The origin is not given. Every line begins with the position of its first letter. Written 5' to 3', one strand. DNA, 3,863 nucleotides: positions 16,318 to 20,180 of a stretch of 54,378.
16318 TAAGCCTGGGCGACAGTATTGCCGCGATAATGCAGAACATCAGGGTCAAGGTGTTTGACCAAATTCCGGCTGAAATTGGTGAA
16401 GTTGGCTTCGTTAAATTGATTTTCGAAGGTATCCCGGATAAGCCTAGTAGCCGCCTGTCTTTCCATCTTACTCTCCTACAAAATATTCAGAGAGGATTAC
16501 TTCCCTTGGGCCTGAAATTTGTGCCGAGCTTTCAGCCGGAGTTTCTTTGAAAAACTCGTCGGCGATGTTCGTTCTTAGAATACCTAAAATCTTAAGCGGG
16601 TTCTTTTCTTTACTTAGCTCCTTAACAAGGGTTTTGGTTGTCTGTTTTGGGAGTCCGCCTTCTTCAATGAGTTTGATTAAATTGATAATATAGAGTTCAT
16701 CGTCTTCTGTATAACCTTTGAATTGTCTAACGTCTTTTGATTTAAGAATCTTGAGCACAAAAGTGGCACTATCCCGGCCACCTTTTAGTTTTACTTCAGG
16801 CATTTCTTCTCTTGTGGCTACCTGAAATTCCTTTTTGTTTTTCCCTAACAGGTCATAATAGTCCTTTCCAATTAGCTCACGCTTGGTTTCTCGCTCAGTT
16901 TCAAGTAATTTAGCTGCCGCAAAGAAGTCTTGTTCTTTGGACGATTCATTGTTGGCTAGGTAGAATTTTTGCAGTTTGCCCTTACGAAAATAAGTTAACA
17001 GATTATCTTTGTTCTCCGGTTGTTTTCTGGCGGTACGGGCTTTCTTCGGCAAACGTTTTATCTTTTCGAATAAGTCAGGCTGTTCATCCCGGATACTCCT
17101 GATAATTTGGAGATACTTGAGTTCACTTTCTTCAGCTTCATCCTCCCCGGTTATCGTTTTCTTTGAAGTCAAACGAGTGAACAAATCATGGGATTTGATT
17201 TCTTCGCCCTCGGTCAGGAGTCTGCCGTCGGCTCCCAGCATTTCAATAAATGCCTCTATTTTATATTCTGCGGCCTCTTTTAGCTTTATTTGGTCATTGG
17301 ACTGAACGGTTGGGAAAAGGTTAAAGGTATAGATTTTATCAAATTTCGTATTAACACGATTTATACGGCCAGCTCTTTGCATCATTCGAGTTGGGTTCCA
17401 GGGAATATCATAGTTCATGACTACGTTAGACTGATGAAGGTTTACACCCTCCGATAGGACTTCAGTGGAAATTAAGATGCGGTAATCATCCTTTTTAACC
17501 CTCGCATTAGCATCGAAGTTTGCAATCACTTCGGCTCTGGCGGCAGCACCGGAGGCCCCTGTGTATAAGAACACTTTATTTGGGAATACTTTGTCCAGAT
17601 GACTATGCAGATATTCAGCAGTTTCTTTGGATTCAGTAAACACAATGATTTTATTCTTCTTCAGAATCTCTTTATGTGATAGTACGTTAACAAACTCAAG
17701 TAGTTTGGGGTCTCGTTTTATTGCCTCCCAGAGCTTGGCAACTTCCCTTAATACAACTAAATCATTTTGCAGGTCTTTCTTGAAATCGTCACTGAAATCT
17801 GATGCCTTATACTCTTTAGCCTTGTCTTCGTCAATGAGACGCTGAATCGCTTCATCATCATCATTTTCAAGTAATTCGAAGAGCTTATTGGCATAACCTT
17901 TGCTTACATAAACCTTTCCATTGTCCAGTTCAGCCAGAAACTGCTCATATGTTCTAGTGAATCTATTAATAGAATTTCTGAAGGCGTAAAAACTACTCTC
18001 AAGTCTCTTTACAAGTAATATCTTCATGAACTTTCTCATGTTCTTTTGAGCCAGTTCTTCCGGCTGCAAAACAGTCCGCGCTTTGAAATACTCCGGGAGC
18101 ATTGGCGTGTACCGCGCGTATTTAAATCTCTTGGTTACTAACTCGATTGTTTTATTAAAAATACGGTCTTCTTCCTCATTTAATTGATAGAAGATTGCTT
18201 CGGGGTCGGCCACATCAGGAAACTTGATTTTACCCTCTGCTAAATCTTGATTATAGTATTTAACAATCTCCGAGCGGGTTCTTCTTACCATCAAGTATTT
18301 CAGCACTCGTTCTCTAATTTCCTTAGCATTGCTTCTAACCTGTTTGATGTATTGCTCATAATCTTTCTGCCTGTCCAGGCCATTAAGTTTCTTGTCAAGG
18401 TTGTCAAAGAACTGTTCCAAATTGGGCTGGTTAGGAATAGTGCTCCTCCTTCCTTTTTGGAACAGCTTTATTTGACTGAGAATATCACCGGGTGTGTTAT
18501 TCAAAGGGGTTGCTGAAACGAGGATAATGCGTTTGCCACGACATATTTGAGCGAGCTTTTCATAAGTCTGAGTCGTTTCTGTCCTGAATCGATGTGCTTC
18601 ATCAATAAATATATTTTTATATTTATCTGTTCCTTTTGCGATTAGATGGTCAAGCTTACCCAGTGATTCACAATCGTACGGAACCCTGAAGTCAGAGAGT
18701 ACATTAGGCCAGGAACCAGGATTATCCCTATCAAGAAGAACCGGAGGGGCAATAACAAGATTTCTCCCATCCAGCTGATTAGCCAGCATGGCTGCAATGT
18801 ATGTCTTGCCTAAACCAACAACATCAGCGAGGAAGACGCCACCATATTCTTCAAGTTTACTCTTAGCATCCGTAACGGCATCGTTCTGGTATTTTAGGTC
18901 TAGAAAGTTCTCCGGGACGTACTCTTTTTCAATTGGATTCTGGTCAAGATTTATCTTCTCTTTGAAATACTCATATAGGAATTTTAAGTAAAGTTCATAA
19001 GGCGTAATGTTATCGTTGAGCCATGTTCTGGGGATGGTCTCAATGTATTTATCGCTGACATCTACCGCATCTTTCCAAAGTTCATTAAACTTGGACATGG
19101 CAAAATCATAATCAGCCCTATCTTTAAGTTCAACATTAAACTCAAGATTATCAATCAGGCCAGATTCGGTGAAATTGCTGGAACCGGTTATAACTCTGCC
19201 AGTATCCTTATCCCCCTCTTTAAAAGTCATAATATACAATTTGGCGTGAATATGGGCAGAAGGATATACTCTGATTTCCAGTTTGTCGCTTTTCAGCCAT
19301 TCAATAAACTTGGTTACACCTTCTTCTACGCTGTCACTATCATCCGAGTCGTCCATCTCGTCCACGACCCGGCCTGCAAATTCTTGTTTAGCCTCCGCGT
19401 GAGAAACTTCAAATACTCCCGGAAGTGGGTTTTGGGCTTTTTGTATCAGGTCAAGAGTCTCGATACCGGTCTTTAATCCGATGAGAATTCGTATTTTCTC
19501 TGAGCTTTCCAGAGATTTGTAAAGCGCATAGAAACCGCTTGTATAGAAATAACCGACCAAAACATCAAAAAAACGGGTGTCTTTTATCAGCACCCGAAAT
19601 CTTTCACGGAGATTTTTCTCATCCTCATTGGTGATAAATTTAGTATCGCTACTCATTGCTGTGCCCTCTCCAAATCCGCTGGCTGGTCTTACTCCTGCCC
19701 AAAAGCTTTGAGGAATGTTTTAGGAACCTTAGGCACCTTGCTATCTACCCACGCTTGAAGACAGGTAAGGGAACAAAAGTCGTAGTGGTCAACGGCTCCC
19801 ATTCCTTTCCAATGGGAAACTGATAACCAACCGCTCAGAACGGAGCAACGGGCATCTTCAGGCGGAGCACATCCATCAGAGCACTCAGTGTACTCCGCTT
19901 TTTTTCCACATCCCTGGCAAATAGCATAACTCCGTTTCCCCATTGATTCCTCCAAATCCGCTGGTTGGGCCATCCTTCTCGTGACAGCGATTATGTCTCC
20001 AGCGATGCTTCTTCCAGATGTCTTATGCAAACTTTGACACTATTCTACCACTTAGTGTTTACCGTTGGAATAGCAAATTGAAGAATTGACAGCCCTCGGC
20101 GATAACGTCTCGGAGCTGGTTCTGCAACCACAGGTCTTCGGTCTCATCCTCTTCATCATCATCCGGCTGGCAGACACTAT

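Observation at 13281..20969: Candidate multi-gene defence operon on the island: RHH/coiled-coil protein, tiny acidic ORF, FCS-zinc protein, PLD-SNF2 nuclease-helicase and PglX/Eco57I-like methyltransferase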

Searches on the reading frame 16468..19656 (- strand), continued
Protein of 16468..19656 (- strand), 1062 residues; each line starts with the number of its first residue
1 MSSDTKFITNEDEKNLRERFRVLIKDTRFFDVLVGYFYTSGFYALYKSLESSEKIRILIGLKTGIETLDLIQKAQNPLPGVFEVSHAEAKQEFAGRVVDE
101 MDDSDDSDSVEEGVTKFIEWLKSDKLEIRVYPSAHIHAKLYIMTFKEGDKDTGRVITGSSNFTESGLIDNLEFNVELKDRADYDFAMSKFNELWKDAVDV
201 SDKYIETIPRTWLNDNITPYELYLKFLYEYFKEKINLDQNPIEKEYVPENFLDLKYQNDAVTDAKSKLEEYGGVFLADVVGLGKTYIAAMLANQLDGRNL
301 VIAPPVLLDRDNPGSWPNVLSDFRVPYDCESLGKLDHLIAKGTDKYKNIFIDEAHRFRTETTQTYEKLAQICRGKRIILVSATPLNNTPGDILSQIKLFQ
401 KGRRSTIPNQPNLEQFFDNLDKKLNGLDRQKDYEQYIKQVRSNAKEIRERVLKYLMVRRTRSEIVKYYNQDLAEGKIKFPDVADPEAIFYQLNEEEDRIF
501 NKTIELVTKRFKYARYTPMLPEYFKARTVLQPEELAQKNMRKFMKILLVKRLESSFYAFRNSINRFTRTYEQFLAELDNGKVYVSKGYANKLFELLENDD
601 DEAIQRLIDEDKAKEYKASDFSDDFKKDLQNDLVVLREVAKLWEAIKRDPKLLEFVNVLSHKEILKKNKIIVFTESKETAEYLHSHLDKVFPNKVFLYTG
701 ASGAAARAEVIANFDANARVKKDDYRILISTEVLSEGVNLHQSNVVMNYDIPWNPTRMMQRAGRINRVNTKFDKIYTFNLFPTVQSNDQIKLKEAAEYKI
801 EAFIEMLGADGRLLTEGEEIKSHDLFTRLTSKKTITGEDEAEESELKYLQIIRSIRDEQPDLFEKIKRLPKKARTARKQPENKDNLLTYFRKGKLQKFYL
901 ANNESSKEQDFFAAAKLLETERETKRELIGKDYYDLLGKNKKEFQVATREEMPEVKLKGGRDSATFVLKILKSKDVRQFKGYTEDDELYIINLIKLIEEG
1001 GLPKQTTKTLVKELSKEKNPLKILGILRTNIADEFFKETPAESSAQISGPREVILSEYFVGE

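Call 95: predict_structure(alignment_id=A5)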
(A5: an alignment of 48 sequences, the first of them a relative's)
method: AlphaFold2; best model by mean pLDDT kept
length: 1062 residues; sequences in the alignment: 48
mean_pLDDT: 60.9   pTM: 0.37
mean pLDDT of the five models: 60.9, 59.8, 57.7, 54.2, 53.1
residues with pLDDT >= 90: 44; 70-90: 387; 50-70: 232; < 50: 399
segments of 3 or more residues with pLDDT < 50: 1-41, 62-107, 134-140, 145-179, 206-246, 279-282, 358-360, 588-609, 733-769, 786-800, 802-825, 828-860, 862-883, 887-895, 919-926, 947-961, 1039-1062
pLDDT, mean of each block of 10 residues (from residue 1): 30 36 34 40 56 63 44 36 30 34 40 68 71 48 49 40 31 37 61 66 49 38 36 34 47 67 86 74 69 87 82 78 85 85 89 61 77 88 71 86 76 88 78 76 84 79 53 54 64 84 83 85 75 69 68 74 84 87 62 40 44 75 92 94 84 82 83 71 81 79 69 67 77 34 25 26 34 67 48 46 44 37 48 39 33 43 38 33 47 43 53 54 47 61 50 31 78 81 85 82 82 84 89 70 35 31 35
secondary structure, 60 per line:
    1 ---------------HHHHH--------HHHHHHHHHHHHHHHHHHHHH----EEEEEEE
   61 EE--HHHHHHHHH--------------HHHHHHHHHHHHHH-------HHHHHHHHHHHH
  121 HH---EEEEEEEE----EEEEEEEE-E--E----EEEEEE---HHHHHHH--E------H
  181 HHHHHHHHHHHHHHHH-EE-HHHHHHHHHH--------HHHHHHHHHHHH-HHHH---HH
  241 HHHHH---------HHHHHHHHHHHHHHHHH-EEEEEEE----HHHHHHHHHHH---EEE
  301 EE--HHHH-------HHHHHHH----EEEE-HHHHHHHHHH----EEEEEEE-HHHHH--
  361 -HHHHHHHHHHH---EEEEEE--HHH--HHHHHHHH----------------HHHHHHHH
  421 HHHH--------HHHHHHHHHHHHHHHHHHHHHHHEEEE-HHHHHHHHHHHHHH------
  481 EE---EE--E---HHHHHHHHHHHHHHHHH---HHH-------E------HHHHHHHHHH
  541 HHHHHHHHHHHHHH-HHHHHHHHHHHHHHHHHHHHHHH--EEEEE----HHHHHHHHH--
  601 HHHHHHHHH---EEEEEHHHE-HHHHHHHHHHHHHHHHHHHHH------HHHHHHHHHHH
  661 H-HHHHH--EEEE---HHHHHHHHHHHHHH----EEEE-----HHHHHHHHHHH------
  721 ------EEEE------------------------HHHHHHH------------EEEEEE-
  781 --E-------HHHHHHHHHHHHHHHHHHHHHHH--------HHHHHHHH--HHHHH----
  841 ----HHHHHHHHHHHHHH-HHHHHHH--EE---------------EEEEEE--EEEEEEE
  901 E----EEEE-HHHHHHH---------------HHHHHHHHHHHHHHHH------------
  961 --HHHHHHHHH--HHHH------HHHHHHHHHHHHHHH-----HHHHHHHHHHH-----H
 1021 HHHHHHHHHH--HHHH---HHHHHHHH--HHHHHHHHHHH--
elements in order (helices of 4 or more, strands of 3 or more residues): H16-20 H29-49 E54-62 H65-73 H88-101 H109-122 E126-133 E138-145 E155-160 H164-170 H180-196 H201-210 H219-230 H232-235 H239-245 H255-271 E273-279 H284-294 E298-302 H305-308 H316-322 E327-330 H332-341 E346-352 H354-358 H362-372 E376-381 H389-396 H413-424 H433-455 E456-459 H461-474 H494-510 H531-554 H556-578 E581-585 H590-598 H601-609 E613-617 H623-643 H650-661 H663-667 E670-673 H677-690 E695-698 H704-714 E727-730 H755-761 E774-779 H791-813 H822-829 H832-836 H845-858 H860-866 E886-891 E894-901 E906-909 H911-917 H933-948 H963-971 H974-977 H984-998 H1004-1014 H1020-1030 H1033-1036 H1040-1047 H1050-1060

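Call 97: search_solved_structures(query=A5, max_evalue=0.001)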
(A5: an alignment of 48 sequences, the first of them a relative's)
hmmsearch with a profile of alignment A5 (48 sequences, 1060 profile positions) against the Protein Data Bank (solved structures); distinct sequences matched with E-value up to 0.001: 129 (the best 60 are shown).
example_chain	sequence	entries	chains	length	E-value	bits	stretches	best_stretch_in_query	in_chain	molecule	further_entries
6uv0_A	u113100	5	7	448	7.8e-12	47.1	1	626-799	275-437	Probable ATP-dependent RNA helicase DDX17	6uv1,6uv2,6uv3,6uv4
1hv8_A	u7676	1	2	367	6.4e-10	40.8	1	669-773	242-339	PUTATIVE ATP-DEPENDENT RNA HELICASE MJ0669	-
7xyf_K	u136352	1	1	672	9.8e-10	40.1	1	653-782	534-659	ATP-dependent helicase fft3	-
7xyg_K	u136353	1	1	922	1.8e-09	39.3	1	654-783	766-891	ATP-dependent helicase fft3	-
9i9f_A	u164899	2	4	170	2.2e-09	39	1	633-767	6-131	Eukaryotic initiation factor 4A-I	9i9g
8qy7_A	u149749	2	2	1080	2.2e-09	39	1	646-787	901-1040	DEAD/DEAH box helicase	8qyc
2zu6_A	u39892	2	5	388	2.2e-09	39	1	577-766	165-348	Eukaryotic initiation factor 4A-I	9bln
9dts_A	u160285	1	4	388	2.2e-09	39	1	577-766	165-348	Eukaryotic initiation factor 4A-I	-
6xki_A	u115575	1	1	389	2.3e-09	39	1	577-766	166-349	Eukaryotic initiation factor 4A-I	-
7ppz_B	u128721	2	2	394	2.3e-09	38.9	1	577-766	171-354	Eukaryotic initiation factor 4A-I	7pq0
5zc9_A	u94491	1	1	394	2.3e-09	38.9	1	577-766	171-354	Eukaryotic initiation factor 4A-I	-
6zmw_j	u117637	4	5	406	2.5e-09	38.8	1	577-766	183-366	Eukaryotic initiation factor 4A-I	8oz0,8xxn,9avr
3eiq_A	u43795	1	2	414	2.6e-09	38.7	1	577-766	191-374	Eukaryotic initiation factor 4A-I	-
8huj_A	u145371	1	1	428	2.8e-09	38.6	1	578-766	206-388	Eukaryotic initiation factor 4A-I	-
1z63_A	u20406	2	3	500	8.9e-09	37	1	642-769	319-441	Helicase of the snf2/rad54 family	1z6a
7x3t_V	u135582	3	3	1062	5.1e-08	34.5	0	700-783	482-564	ISWI chromatin-remodeling complex ATPase ISW1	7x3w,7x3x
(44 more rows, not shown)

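Call 99: fold_search(model_id=the predicted structure, library=pdb)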
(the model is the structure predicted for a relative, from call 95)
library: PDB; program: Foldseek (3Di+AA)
matches with E <= 10: 1376; with E <= 0.001: 99
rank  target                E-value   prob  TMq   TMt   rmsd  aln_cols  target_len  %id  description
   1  9n6i_L                1.5e-09  1.00  0.18  0.23  26.7       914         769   12  2.61 A S.cerevisiae Chd1[L886G/L889G/L891G]-nucleosome 2:1 complex (released 2025-06-11)
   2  8qyv_M                1.8e-09  1.00  0.16  0.23  34.7       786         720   12  SWR1-hexasome complex (released 2024-10-02)
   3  9gd3_W                2.9e-09  1.00  0.18  0.21  35.7       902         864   11  Structure of a mononucleosome bound by one copy of Chd1 with the DBD on the exit-side DNA. (released 2024-09-18)
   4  7oop_b                3.2e-09  1.00  0.18  0.31  14.6       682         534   12  Pol II-CSB-CSA-DDB1-UVSSA-PAF-SPT6 (Structure 3) (released 2021-10-06)
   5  8tvy_M                3.7e-09  1.00  0.21  0.32  12.8       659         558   13  Cryo-EM structure of CPD lesion containing RNA Polymerase II elongation complex with Rad26 and Elf1 (closed state) (released 2024-01-24)
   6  9hwg_b                4.0e-09  1.00  0.18  0.31  12.8       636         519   14  Structure of the transcribing Pol II-TCR-RECQL5 complex (released 2025-07-16)
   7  7epu_B                4.7e-09  1.00  0.21  0.28  25.8       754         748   12  Crystal structure of HsALC1 (released 2021-07-14)
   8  7zke_E                4.7e-09  1.00  0.17  0.13  15.4       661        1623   13  Mot1:TBP:DNA - pre-hydrolysis state (released 2023-04-26)
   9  9bz0_b                5.4e-09  1.00  0.19  0.27  14.2       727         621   14  Structure of an STK19-containing TC-NER complex (released 2024-12-25)
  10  9t4v_K                5.4e-09  1.00  0.18  0.22  24.6       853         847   14  Activation intermediate of ALC1/CHD1L bound to a PARylated nucleosome (released 2025-11-19)
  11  8spg                  5.4e-09  1.00  0.17  0.20  21.6       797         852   12  Crystal structure of N-terminally truncated Escherichia coli RapA in complex with MgADP (released 2024-07-03)
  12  7oob_b                6.5e-09  1.00  0.18  0.31  14.9       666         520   13  Pol II-CSB-CSA-DDB1-UVSSA-ADPBeF3 (Structure2) (released 2021-10-13)
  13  7oo3_b                1.1e-08  1.00  0.18  0.29  15.8       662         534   13  Pol II-CSB-CSA-DDB1-UVSSA (Structure1) (released 2021-10-06)
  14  9fd2_e                1.2e-08  1.00  0.19  0.28  13.2       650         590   13  Structure of Pol II-TC-NER-STK19 complex (released 2024-11-13)
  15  7opd_b                1.4e-08  1.00  0.17  0.32  15.8       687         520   12  Pol II-CSB-CRL4CSA-UVSSA-SPT6-PAF (Structure 5) (released 2021-10-06)
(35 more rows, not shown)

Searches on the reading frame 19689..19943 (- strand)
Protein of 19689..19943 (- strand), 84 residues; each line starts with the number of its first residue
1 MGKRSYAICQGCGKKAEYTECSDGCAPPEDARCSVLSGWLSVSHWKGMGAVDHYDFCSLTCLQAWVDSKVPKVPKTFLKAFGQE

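Call 24: search_protein_families(library=pfam, proteins=[window:19689-19943:-], max_evalue=0.1)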
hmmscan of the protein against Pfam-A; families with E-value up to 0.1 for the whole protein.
window:19689-19943:- (84 aa): 1 family
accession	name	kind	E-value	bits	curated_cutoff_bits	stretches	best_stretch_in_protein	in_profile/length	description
PF24461.1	DUF7576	-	0.005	17.1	27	1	45-66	38-59/60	Family of unknown function (DUF7576)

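Call 63: search_protein_representatives(protein=window:19689-19943:-)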
Query: 84 residues. Proteins with E-value up to 0.001 (for the whole library): 47; up to 1e-10: 28; up to 1e-30: 2. The best 47 are listed.
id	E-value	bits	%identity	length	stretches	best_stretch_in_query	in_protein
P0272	2.0e-41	156.0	78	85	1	1-83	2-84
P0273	7.1e-38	144.7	69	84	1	1-83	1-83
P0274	4.2e-30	119.8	66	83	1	1-83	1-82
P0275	8.7e-30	118.8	61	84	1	3-81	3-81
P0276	7.3e-26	106.2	55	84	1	1-83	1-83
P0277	1.4e-25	105.3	55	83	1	5-82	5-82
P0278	9.9e-22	93.0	73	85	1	32-83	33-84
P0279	1.0e-18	83.3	65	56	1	31-84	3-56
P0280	2.5e-18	82.1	56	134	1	10-83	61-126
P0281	1.2e-17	79.9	51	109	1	27-83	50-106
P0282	2.8e-17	78.8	53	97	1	8-83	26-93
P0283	3.7e-17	78.4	70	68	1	23-68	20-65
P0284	6.8e-17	77.5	50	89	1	11-81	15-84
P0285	1.9e-16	76.1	52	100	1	7-83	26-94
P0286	3.9e-16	75.1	51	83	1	7-83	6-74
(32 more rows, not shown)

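Call 65: find_encoding_contigs(protein=P0272, flank=6000, max_places=4)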
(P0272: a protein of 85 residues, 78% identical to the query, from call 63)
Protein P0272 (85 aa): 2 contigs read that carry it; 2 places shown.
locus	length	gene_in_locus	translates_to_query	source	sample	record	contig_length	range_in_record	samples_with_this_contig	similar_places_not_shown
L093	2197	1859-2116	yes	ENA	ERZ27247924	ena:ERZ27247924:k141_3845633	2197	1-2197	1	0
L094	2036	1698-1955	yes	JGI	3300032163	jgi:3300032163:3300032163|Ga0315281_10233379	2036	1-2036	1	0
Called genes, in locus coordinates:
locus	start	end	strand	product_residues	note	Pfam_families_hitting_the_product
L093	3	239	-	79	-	?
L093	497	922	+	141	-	PF06094:GGACT, PF13772:AIG2_2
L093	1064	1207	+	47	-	PF00313:CSD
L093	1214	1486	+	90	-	-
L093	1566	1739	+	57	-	-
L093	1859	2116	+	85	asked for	-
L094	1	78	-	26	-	?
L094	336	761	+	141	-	PF06094:GGACT, PF13772:AIG2_2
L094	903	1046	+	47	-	PF00313:CSD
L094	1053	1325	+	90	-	-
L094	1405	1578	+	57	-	-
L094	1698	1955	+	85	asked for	-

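Call 70: find_related_loci(query=A4, collection=metagenome_contigs, flank=6000)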
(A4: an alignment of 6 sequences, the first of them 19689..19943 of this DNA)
Query A4 (84 aa) in metagenome_contigs; peptide patterns used: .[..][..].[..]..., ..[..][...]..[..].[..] (x = any residue, [..] = any of these).
172 stretches matched a pattern; 127 encode a relative of the query (tblastn E <= 1e-3); the best 80 are kept; 80 distinct loci.
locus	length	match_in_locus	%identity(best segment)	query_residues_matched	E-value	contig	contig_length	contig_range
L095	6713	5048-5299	81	1-84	2e-46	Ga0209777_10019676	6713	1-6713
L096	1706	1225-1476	80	1-84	7e-45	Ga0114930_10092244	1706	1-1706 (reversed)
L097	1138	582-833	79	1-84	1e-45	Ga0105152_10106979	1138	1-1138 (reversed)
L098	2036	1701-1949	78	1-83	1e-43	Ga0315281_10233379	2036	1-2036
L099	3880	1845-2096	79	1-84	4e-43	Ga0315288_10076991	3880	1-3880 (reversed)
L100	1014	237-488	75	1-84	4e-44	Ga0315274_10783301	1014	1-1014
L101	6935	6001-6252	73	1-84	6e-42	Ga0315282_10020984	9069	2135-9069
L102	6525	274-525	73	1-84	6e-42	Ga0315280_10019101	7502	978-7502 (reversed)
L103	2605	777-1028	75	1-84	4e-42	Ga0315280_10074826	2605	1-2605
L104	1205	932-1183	75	1-84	3e-43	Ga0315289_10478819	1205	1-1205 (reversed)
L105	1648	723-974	71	1-84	3e-42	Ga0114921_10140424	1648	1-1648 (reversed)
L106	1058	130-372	77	4-84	5e-43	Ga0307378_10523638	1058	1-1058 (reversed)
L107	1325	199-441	75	1-81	1e-42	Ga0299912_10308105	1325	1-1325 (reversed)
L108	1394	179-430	73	1-84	6e-42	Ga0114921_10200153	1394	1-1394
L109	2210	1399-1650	73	1-84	5e-41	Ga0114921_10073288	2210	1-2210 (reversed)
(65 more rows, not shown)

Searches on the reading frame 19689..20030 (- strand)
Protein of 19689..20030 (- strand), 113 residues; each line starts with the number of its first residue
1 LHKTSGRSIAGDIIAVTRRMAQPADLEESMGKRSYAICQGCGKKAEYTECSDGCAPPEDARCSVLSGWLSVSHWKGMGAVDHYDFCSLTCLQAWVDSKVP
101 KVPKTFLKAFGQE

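Call 4: search_protein_families(library=pfam, proteins=[window:19689-20030:-], max_evalue=0.01)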
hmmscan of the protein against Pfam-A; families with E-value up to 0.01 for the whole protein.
window:19689-20030:- (113 aa): 1 family
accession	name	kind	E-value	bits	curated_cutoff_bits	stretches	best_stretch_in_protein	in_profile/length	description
PF24461.1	DUF7576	-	0.00035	20.8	27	1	74-95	38-59/60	Family of unknown function (DUF7576)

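Call 5: search_protein_families(library=padloc, proteins=[window:19689-20030:-], max_evalue=0.01)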
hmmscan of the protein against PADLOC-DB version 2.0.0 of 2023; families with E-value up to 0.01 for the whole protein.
window:19689-20030:- (113 aa): 0 families

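Call 6: search_protein_families(library=ncbifam, proteins=[window:19689-20030:-], max_evalue=0.01)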
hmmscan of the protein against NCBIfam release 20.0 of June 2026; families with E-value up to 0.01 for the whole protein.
window:19689-20030:- (113 aa): 0 families
